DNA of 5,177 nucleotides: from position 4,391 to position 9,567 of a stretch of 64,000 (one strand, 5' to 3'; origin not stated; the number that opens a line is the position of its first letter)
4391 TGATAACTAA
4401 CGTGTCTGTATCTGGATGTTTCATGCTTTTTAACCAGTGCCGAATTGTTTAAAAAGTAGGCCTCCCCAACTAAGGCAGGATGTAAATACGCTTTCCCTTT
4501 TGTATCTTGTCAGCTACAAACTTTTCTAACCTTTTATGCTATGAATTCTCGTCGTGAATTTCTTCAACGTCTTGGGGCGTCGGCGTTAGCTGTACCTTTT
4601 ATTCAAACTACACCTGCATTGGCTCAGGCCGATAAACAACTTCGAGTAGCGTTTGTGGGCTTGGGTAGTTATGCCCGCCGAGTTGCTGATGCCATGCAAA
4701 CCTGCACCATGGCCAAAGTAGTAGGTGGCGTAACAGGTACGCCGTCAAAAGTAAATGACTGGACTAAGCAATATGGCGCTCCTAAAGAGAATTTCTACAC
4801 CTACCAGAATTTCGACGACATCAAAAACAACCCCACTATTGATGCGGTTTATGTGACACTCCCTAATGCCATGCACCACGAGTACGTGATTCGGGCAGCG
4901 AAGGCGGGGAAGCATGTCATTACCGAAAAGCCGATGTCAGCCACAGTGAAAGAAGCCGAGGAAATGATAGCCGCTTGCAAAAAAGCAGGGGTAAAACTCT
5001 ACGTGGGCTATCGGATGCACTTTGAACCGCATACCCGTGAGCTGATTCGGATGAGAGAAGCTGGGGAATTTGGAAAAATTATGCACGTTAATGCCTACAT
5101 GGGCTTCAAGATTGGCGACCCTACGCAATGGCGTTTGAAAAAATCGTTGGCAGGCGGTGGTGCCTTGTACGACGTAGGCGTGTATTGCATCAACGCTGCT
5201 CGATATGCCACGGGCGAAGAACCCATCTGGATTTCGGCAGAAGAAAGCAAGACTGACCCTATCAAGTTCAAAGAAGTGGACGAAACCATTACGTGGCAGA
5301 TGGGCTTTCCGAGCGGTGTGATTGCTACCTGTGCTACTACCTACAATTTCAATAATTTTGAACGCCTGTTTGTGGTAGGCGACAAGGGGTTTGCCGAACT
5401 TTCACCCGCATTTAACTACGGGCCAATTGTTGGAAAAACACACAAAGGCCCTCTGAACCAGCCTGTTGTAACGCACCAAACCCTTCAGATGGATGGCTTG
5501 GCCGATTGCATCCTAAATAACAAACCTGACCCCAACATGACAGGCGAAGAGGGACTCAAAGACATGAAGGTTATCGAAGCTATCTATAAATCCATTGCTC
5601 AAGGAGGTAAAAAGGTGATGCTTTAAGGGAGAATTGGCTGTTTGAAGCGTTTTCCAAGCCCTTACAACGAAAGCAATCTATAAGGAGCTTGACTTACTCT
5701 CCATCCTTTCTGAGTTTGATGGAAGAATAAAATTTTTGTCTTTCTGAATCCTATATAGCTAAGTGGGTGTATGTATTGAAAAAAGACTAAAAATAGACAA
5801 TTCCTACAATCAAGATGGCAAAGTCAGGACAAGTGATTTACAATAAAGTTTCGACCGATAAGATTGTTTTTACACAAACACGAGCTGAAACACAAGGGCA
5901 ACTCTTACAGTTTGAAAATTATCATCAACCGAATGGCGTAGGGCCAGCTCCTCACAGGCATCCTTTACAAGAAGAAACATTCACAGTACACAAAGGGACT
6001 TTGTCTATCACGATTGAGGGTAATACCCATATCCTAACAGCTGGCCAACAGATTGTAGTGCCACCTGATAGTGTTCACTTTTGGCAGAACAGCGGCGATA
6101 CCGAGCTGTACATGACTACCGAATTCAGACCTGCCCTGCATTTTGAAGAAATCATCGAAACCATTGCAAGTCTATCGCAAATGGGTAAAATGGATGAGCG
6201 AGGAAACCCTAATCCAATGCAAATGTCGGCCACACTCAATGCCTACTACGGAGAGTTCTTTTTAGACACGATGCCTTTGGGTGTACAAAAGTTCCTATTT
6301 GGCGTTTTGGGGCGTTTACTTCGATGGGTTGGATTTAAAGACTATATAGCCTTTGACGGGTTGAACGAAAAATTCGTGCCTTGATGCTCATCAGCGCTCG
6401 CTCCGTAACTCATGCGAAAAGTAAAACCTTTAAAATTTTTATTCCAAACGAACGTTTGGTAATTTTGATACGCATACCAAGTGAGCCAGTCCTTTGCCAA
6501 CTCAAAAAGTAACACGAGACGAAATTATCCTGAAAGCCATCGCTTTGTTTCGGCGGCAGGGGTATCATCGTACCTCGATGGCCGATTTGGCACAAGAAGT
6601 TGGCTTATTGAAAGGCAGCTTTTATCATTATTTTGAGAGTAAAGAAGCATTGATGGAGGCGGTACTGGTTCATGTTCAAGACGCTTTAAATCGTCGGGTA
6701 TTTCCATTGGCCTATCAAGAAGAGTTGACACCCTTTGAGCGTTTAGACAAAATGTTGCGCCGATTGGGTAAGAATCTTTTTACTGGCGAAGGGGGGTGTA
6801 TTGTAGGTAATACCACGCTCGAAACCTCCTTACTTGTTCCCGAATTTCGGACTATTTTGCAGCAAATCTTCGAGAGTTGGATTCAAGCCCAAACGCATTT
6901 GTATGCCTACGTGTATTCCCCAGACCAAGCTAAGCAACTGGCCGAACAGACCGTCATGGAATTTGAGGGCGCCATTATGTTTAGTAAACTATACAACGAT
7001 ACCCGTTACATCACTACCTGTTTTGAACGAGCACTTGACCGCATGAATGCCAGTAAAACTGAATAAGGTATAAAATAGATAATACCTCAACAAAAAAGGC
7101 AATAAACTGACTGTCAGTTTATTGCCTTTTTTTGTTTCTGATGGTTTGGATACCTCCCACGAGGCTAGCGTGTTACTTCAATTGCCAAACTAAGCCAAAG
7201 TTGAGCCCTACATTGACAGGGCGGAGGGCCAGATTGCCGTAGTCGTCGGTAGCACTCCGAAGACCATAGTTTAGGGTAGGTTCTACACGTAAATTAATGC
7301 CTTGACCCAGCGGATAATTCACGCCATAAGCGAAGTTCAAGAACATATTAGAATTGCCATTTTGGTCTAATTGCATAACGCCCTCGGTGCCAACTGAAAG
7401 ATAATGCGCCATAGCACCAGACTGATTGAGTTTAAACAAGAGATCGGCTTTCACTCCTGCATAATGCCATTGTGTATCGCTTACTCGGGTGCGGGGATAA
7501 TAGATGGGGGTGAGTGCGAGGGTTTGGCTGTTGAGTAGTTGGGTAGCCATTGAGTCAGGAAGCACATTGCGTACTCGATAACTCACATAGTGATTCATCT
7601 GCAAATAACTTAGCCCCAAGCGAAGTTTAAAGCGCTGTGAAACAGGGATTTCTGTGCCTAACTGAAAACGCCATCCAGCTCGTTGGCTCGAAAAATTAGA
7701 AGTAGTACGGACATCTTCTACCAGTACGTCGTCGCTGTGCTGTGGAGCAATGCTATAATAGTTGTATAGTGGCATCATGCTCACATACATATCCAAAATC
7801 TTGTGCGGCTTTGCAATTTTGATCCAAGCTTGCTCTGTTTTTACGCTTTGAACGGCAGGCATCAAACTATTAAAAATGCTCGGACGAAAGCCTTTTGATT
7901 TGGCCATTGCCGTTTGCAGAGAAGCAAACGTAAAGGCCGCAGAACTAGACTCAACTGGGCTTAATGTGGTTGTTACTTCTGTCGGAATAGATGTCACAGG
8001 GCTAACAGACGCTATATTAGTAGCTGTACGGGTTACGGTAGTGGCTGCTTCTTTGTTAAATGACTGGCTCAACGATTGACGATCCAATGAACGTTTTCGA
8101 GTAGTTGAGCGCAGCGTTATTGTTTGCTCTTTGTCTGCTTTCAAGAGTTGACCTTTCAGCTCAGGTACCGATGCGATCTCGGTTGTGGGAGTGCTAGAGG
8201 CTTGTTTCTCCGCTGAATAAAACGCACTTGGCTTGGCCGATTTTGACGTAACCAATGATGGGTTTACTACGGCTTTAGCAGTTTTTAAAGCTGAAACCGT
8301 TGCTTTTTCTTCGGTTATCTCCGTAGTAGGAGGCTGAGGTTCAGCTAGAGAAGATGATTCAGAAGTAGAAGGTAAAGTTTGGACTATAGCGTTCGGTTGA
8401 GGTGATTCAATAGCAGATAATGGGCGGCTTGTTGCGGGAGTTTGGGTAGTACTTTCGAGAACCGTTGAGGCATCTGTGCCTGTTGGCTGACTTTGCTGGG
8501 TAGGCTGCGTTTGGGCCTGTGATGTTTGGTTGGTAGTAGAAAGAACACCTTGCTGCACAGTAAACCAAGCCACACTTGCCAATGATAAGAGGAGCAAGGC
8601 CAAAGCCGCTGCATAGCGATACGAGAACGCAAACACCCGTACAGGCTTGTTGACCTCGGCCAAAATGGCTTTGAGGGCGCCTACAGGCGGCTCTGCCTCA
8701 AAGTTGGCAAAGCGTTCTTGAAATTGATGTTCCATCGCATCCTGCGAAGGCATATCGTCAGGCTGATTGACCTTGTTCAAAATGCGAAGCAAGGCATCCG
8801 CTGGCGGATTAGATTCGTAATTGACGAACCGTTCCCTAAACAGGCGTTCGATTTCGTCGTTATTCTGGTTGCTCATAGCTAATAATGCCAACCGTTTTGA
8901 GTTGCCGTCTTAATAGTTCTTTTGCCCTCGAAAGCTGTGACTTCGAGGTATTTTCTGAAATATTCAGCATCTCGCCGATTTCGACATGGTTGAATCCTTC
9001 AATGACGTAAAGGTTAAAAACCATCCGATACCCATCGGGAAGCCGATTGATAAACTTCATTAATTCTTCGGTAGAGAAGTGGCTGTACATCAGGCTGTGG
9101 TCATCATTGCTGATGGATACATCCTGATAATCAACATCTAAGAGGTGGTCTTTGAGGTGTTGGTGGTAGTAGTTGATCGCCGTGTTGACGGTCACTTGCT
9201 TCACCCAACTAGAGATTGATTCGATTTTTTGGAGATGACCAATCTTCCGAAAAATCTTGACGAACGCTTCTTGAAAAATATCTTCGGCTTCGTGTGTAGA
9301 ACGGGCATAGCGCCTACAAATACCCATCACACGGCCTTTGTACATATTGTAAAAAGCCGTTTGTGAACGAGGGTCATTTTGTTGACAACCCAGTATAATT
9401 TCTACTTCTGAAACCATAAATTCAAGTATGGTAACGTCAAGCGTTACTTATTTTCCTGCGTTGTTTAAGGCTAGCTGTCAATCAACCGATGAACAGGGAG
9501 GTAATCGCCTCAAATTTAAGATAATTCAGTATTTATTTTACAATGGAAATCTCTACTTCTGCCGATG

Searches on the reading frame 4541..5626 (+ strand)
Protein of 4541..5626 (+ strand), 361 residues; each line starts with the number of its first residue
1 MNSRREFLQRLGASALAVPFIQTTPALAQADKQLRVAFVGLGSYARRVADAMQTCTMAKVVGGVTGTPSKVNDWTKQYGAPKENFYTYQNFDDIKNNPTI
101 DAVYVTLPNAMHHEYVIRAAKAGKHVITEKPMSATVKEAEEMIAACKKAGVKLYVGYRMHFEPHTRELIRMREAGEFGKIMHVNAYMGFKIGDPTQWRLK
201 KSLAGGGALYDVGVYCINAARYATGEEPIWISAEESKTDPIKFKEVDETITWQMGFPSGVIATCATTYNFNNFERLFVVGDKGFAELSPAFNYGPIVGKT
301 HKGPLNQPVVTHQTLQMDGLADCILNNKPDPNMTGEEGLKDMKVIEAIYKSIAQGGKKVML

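Call 41: search_protein_families(library=pfam, proteins=[window:4541-5626:+])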
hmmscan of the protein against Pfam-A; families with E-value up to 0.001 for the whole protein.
window:4541-5626:+ (361 aa): 3 families
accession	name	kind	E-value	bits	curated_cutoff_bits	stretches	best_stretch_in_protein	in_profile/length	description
PF01408.29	GFO_IDH_MocA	-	5.3e-27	95.3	24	1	34-157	1-120/120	Oxidoreductase family, NAD-binding Rossmann fold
PF22725.1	GFO_IDH_MocA_C3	-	7.1e-24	84.6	27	1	166-285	2-123/124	GFO/IDH/MocA C-terminal domain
PF02894.22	GFO_IDH_MocA_C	-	9.2e-17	62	22.9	1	173-361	5-218/218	Oxidoreductase family, C-terminal alpha/beta domain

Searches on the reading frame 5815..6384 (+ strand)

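Call 7: search_protein_families(library=pfam, proteins=[window:5815-6384:+])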
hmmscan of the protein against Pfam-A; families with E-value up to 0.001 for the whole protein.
window:5815-6384:+ (189 aa): 3 families
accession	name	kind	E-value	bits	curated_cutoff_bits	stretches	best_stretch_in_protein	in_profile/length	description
PF07883.17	Cupin_2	-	4.8e-14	52.3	27.2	1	38-100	6-66/70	Cupin domain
PF00190.28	Cupin_1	-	8.2e-07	29.1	22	1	34-113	38-122/151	Cupin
PF02311.25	AraC_binding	-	4.2e-06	27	21.1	1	45-116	17-88/135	AraC-like ligand binding domain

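Call 62: search_protein_families(library=ncbifam, proteins=[window:5815-6384:+], max_evalue=0.00001)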
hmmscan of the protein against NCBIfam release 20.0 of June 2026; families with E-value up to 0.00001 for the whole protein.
window:5815-6384:+ (189 aa): 0 families

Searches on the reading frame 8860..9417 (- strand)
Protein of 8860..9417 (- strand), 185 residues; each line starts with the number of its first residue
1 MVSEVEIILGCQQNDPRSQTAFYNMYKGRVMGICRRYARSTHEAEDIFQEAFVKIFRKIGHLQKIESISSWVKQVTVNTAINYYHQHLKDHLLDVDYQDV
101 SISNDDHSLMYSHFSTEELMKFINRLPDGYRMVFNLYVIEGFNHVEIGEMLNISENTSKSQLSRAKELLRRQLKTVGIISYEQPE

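Call 41: search_protein_families(library=pfam, proteins=[window:8860-9417:-])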
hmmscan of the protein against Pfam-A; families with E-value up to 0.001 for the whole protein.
window:8860-9417:- (185 aa): 4 families
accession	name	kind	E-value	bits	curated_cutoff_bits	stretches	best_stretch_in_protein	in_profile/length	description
PF04542.20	Sigma70_r2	-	1.4e-14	54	24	1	22-86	1-67/71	Sigma-70 region 2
PF08281.18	Sigma70_r4_2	-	1.6e-14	53.7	25.7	1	117-169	2-54/54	Sigma-70, region 4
PF04545.22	Sigma70_r4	-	1.5e-06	28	24.1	1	123-170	2-49/50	Sigma-70, region 4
PF07638.17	Sigma70_ECF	-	0.00039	20.8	21.1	1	93-174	108-184/185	ECF sigma factor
